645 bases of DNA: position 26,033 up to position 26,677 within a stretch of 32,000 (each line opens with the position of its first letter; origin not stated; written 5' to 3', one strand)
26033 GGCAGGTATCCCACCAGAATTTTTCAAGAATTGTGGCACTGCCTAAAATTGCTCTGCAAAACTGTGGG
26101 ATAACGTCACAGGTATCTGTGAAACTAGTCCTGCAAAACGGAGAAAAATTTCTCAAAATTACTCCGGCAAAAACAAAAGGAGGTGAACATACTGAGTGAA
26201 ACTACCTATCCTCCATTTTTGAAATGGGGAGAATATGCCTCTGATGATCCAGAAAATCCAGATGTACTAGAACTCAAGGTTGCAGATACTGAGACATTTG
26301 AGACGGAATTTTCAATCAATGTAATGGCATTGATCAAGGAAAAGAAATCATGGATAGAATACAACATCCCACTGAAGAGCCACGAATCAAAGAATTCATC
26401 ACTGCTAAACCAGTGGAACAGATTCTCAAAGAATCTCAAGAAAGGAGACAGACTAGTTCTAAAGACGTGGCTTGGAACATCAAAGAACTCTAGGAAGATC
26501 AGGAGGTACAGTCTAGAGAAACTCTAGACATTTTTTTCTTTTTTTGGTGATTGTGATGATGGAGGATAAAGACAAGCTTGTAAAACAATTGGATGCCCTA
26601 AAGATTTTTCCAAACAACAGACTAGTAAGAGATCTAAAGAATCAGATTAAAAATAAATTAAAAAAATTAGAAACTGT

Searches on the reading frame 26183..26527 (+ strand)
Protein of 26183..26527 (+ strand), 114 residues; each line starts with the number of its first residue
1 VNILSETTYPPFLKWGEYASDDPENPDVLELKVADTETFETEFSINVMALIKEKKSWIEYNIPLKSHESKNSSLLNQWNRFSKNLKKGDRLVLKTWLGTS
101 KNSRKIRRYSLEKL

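Call 6: search_protein_families(library=pfam, proteins=[window:26183-26527:+], max_evalue=0.01)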
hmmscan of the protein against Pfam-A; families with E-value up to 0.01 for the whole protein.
window:26183-26527:+ (114 aa): 1 family
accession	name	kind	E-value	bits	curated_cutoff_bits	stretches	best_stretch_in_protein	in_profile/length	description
PF18870.6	HEPN_RES_NTD1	-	0.0017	19.1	27.4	1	17-93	51-125/131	HEPN/RES N-terminal domain 1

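Call 34: search_protein_families(library=ncbifam, proteins=[window:26183-26527:+], max_evalue=0.01)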
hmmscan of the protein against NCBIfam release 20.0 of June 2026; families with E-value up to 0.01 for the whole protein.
window:26183-26527:+ (114 aa): 1 family
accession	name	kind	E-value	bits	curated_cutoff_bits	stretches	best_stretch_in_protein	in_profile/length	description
NF052423.1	lpg1689_fam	equivalog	0.0044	16.5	150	1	41-86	27-72/184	lpg1689 family Dot/Icm T4SS effector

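Call 48: search_protein_families(library=phrogs, proteins=[window:26183-26527:+], max_evalue=0.001)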
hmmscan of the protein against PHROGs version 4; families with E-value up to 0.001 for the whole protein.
window:26183-26527:+ (114 aa): 0 families
